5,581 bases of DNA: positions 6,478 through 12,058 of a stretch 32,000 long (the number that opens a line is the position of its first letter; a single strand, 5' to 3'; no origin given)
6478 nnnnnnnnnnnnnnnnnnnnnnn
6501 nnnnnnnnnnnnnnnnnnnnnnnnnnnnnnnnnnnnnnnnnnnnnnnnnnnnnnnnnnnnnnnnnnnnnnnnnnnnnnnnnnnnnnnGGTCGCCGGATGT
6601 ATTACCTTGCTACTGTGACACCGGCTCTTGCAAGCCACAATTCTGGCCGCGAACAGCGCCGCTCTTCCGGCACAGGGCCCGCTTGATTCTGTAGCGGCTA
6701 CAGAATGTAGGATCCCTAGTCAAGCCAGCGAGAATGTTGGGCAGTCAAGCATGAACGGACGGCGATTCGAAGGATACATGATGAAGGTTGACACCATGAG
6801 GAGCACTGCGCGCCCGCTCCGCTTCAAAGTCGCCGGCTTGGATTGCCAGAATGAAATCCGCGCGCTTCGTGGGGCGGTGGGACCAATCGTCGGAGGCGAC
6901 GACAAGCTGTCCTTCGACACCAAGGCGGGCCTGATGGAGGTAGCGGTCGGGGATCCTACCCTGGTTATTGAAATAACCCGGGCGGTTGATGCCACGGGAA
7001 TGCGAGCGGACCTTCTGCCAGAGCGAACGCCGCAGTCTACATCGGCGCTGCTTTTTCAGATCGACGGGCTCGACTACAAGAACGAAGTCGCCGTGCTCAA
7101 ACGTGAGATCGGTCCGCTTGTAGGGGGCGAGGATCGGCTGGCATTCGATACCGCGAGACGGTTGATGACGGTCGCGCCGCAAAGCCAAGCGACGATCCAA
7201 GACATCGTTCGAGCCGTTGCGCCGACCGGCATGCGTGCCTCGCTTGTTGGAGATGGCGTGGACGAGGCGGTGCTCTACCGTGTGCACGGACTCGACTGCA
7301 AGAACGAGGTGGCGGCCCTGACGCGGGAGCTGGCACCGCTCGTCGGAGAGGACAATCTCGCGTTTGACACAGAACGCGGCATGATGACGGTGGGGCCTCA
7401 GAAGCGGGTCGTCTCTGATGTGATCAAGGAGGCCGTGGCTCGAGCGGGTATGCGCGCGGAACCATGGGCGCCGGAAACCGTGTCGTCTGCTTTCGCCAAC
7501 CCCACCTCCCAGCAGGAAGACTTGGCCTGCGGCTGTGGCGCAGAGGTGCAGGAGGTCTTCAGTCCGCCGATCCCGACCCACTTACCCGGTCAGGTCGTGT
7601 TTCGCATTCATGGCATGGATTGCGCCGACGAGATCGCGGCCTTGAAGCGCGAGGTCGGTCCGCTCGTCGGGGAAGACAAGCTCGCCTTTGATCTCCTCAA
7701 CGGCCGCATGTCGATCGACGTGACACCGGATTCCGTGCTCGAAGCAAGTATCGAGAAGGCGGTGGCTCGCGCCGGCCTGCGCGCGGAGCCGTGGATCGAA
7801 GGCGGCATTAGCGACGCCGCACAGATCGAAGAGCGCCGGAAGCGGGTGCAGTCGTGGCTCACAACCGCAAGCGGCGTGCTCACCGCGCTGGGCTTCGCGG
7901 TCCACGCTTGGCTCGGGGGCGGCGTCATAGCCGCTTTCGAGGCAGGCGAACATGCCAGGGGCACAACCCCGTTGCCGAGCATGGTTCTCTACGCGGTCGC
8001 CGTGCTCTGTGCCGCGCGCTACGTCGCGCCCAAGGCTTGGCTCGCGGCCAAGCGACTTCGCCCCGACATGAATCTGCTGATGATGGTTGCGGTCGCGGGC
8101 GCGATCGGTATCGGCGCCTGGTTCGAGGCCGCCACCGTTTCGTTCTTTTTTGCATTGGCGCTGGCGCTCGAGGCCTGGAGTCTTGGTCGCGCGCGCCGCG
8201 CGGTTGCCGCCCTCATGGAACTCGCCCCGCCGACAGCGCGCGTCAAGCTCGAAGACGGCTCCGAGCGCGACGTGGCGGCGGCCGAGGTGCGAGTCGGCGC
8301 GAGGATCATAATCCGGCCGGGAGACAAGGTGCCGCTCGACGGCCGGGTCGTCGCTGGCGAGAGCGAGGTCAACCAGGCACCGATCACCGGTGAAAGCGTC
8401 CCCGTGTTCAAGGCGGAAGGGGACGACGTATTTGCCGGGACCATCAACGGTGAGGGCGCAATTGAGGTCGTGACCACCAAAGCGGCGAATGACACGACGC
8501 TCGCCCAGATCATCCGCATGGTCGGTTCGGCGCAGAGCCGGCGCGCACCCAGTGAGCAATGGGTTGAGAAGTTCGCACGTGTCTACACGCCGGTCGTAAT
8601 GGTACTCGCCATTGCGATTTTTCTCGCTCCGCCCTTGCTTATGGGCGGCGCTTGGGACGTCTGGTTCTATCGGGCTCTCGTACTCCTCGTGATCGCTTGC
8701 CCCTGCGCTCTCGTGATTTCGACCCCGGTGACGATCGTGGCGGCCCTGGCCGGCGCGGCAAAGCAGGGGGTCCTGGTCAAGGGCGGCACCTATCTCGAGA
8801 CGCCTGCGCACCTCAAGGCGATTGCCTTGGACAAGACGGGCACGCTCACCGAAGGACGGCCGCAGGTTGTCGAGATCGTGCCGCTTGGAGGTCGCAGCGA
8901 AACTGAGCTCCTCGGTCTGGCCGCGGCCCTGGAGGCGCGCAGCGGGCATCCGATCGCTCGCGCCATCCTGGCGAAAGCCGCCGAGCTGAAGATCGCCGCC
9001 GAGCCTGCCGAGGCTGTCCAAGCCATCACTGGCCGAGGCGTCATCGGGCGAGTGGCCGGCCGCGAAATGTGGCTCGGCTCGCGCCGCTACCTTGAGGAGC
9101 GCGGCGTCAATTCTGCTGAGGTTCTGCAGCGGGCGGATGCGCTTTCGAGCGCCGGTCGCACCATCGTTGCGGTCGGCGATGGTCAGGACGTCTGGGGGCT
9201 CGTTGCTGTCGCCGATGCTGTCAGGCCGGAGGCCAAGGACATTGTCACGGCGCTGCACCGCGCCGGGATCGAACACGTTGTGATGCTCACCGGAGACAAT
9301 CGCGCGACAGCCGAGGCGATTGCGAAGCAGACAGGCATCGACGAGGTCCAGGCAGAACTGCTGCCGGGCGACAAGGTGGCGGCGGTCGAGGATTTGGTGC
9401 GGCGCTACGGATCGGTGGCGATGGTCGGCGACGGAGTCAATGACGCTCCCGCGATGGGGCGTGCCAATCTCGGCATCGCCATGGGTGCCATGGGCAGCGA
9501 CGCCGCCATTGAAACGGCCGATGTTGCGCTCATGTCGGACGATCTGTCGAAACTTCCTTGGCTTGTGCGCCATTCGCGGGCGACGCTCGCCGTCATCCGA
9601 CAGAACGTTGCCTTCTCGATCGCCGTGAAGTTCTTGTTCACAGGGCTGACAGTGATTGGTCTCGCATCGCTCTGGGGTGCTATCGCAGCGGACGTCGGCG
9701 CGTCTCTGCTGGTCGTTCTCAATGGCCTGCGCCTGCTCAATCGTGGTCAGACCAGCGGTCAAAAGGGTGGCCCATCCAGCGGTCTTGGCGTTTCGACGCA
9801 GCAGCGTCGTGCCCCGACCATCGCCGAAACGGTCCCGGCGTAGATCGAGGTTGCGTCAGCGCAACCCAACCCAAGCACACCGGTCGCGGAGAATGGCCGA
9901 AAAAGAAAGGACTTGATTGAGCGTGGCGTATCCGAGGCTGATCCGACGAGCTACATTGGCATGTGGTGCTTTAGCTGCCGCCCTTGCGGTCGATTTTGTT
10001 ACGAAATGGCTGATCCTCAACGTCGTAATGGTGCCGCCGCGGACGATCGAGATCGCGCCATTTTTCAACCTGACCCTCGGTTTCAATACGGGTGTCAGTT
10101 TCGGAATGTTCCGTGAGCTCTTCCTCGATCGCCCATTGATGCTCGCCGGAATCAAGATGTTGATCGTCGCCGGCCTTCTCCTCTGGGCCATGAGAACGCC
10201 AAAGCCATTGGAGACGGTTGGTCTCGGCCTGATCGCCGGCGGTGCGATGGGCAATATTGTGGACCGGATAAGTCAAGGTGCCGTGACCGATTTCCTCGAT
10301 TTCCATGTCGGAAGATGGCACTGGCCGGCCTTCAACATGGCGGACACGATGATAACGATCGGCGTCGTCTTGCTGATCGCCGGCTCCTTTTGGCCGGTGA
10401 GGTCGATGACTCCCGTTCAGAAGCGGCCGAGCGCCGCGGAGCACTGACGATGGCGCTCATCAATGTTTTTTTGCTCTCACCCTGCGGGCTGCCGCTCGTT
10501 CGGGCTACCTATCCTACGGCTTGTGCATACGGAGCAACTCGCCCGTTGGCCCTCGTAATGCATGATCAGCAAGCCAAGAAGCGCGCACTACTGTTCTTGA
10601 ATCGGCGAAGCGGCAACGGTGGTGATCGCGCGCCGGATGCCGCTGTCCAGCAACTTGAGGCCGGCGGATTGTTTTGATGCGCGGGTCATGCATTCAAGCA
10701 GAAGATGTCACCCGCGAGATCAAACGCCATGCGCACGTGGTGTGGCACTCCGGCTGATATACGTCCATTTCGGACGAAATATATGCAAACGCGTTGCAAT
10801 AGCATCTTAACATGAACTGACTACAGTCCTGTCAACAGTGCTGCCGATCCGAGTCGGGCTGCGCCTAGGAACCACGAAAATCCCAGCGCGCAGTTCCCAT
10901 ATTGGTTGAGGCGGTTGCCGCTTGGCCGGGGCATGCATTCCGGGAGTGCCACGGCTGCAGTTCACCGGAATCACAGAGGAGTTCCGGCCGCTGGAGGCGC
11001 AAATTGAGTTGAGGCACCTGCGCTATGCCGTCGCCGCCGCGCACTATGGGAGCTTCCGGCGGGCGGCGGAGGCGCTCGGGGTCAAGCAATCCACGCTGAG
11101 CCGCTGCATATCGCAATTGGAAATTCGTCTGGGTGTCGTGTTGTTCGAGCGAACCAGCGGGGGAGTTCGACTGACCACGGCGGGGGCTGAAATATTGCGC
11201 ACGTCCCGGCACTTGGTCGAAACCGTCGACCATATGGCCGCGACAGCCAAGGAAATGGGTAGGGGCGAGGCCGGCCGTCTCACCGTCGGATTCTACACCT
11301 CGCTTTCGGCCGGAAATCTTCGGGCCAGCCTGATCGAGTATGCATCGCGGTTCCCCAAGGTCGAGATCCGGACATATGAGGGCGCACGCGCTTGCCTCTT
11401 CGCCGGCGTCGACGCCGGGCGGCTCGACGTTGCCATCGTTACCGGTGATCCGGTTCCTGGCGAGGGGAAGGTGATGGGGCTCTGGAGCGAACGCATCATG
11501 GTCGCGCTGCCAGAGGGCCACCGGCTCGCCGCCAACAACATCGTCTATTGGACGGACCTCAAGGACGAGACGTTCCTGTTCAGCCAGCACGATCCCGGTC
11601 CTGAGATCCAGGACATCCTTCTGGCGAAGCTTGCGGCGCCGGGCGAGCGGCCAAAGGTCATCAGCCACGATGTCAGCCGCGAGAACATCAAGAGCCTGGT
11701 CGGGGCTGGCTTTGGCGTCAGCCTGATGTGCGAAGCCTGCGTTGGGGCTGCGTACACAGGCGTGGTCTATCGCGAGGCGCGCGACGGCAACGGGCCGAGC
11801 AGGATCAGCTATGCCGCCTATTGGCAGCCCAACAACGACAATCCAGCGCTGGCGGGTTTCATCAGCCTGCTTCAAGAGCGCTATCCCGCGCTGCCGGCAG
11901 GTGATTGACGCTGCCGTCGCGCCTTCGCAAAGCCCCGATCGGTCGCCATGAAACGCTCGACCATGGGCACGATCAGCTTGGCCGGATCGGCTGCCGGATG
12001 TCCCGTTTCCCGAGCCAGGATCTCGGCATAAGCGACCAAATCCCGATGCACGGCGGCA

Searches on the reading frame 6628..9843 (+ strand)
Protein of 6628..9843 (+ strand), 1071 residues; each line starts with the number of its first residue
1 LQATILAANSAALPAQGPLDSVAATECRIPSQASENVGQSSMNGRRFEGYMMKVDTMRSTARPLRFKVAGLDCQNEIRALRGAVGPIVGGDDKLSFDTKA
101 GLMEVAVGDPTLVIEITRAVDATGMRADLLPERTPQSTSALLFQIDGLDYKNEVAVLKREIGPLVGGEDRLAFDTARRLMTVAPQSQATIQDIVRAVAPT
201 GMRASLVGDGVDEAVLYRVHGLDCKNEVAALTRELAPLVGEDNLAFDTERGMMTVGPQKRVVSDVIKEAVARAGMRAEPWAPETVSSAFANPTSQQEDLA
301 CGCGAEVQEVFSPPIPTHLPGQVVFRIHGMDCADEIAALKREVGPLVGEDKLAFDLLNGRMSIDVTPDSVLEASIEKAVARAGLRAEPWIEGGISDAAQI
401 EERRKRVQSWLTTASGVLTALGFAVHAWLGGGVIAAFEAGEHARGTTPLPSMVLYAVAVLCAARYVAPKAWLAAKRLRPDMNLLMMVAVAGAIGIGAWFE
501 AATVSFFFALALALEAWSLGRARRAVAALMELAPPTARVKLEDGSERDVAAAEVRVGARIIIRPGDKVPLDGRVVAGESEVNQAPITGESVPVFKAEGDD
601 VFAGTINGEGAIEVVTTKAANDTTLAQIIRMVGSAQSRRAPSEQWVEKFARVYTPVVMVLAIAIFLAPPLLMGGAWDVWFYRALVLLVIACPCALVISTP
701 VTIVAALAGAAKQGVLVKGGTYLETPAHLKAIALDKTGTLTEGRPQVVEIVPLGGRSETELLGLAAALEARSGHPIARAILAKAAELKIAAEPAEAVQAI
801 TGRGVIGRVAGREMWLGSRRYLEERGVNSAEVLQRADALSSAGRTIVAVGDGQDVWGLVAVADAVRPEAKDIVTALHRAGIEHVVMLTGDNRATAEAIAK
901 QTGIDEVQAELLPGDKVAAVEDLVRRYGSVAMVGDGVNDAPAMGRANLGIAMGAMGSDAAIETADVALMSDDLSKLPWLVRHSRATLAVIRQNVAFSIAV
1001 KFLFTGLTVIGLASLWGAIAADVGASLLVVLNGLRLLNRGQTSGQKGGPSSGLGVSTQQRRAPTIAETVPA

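Call 4: search_protein_families(library=pfam, proteins=[window:6628-9843:+], max_evalue=0.01)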
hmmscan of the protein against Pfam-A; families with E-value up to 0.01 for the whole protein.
window:6628-9843:+ (1071 aa): 5 families
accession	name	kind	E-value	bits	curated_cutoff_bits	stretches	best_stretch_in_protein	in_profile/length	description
PF00122.25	E1-E2_ATPase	-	1.9e-55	187.6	28.1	1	531-713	1-181/181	E1-E2 ATPase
PF00702.32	Hydrolase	-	4.4e-36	125.5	26.4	1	730-946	2-190/191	haloacid dehalogenase-like hydrolase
PF00403.32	HMA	-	6.9e-09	36.4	24.8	1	324-383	1-60/62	Heavy-metal-associated domain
PF12710.13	HAD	-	1.9e-05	25.6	27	1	840-943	61-188/189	haloacid dehalogenase-like hydrolase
PF18603.7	LAL_C2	-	0.0086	16.8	29.4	0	896-941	18-63/78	L-amino acid ligase C-terminal domain 2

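Call 5: search_protein_families(library=ncbifam, proteins=[window:6628-9843:+], max_evalue=0.01)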
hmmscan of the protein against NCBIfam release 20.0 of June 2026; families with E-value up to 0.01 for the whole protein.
window:6628-9843:+ (1071 aa): 23 families
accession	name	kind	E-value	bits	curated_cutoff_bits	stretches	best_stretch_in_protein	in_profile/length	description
TIGR01525.1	ATPase-IB_hvy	subfamily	6.9e-179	596.3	346.25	1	481-1036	1-560/560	heavy metal translocating P-type ATPase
NF008262.1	PRK11033.1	equivalog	2.7e-166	555.1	1005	1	316-1038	36-729/731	zinc/cadmium/mercury/lead-transporting ATPase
TIGR01512.1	ATPase-IB2_Cd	subfamily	1e-152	509.3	313.5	2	482-820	2-305/494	cadmium family heavy metal-translocating P-type ATPase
NF033775.1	P_type_ZntA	exception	2.2e-146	489.1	1240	1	286-1039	15-731/732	Zn(II)/Cd(II)/Pb(II) translocating P-type ATPase ZntA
TIGR01511.1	ATPase-IB1_Cu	subfamily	9.5e-116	387.8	397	1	467-1036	6-541/542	copper-translocating P-type ATPase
NF007952.0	PRK10671.1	equivalog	2.3e-112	376.7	1316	1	500-995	291-783/838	copper-exporting P-type ATPase CopA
TIGR01494.1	ATPase_P-type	subfamily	4.3e-83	279.4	62.3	1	505-1013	3-465/478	HAD-IC family P-type ATPase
TIGR01497.1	kdpB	equivalog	1.6e-51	175.3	527.9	1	507-999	74-579/675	potassium-transporting ATPase subunit KdpB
TIGR01647.1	ATPase-IIIA_H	equivalog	2.3e-45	155.1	615.5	2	481-906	38-483/755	plasma-membrane proton-efflux P-type ATPase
NF010609.0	PRK14010.1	equivalog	2e-42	145.3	1323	1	515-1000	83-575/673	K(+)-transporting ATPase subunit B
TIGR01522.1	ATPase-IIA2_Ca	equivalog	5.6e-35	120.3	798.3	3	912-1016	572-674/854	calcium-transporting P-type ATPase, PMR1-type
TIGR01523.1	ATPase-IID_K-Na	equivalog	4.2e-32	110.7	645.05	3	909-996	673-760/997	potassium/sodium efflux P-type ATPase, fungal-type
TIGR01116.1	ATPase-IIA1_Ca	equivalog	6.2e-31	107.3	703.4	2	855-998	457-613/799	calcium-translocating P-type ATPase, SERCA-type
TIGR01517.1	ATPase-IIB_Ca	equivalog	3.1e-30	105.1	507.05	2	854-1002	534-701/882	calcium-translocating P-type ATPase, PMCA-type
TIGR01106.1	ATPase-IIC_X-K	subfamily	9e-30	103.3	946.1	3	909-999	665-755/997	Na,H/K antiporter P-type ATPase subunit alpha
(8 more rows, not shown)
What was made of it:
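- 6781..9843 (+): Zn/Cd/Pb-type P1B ATPase with four N-terminal HMA-like repeats (G-[LM]-D-[CY]-x-x-E). TIGR01512 509 bits, above the 313 cut-off (call 5).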

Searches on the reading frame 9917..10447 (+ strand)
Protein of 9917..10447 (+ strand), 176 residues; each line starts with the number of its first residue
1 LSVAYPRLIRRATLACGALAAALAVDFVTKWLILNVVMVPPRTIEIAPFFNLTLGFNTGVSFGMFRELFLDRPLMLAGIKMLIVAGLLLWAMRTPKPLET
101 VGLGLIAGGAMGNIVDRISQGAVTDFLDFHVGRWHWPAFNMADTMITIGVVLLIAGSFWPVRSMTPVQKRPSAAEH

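Call 35: search_protein_families(library=pfam, proteins=[window:9917-10447:+], max_evalue=0.0001)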
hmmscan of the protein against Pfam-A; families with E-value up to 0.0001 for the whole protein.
window:9917-10447:+ (176 aa): 1 family
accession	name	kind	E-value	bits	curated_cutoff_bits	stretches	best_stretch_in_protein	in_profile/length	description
PF01252.23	Peptidase_A8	-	1.1e-34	120.1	25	1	20-158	3-141/142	Signal peptidase (SPase) II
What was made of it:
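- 9917..10447 (+): LspA (signal peptidase II), PbrC/CadC-like. Pfam Peptidase_A8 120 bits (call 35).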

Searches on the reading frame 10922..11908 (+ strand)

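Call 35: search_protein_families(library=pfam, proteins=[window:10922-11908:+], max_evalue=0.0001)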
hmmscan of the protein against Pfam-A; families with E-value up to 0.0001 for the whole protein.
window:10922-11908:+ (328 aa): 3 families
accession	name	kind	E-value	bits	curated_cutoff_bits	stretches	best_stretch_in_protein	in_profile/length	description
PF03466.25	LysR_substrate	-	5.5e-29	101.5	28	1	114-320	2-207/209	LysR substrate binding domain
PF00126.33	HTH_1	-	1.9e-21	76.2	26.6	1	30-88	1-59/60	Bacterial regulatory helix-turn-helix protein, lysR family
PF25213.1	HVO_A0261_N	-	3.4e-05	24.1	35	1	49-104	31-83/86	HVO_A0261 N-terminal domain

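Call 51: search_protein_families(library=ncbifam, proteins=[window:10922-11908:+], max_evalue=0.00001)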
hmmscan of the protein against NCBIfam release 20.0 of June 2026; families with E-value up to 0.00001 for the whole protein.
window:10922-11908:+ (328 aa): 47 families (the best 25 are shown)
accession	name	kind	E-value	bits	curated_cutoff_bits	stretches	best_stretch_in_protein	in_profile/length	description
NF045775.1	acetoin_reg_AlsR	exception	8.8e-43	146.8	430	1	28-318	1-289/290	acetoin biosynthesis transcriptional regulator AlsR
NF053705.1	TransRegGltCGpos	equivalog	7e-40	137.1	350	1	28-274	1-246/300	glutamate biosynthesis transcriptional regulator GltC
NF007439.0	PRK09986.1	equivalog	4.3e-34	118.2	290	1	27-318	6-295/296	LysR family transcriptional regulator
NF047520.1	trans_act_CidR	equivalog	2.3e-32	112.3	415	1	29-274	2-245/292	cidABC operon transcriptional activator CidR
NF008361.0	PRK11151.1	equivalog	1.8e-30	106.3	329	1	29-290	2-263/305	DNA-binding transcriptional regulator OxyR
NF007385.0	PRK09906.1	equivalog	1e-27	97.1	356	1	28-321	1-291/296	DNA-binding transcriptional regulator HcaR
NF008416.0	PRK11242.1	equivalog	2.3e-25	89.5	277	1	29-218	2-192/300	transcriptional regulator CynR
NF040786.1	LysR_Sec_metab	equivalog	2.6e-25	89.1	250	1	29-321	2-298/298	selenium metabolism-associated LysR family transcriptional regulator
NF040709.1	benzoate_BenM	exception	7.2e-25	87.9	600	1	28-276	1-250/299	benzoate utilization transcription regulator BenM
TIGR03339.1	phn_lysR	subfamily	1.1e-24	87.2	341.1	1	36-276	5-240/279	aminoethylphosphonate catabolism associated LysR family transcriptional regulator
NF045990.1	TransRegCbbRRhodb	equivalog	3.6e-22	78.8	450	1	27-273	5-251/304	LysR family regulator CbbR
NF052633.1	LysR_TF_PsrA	exception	1.3e-21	76.9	540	1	30-266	7-241/297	L-proline-binding transcription factor PsrA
TIGR02424.1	TF_pcaQ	equivalog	1.3e-21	76.8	303.8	1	27-223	2-200/300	pca operon transcription factor PcaQ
NF047711.1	PutUtilRegPtrR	equivalog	1.8e-20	73.2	400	1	29-201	2-172/283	putrescine utilization regulator PtrR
NF008722.0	PRK11716.1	equivalog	7.3e-20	71.1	246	1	29-273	2-245/293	HTH-type transcriptional activator IlvY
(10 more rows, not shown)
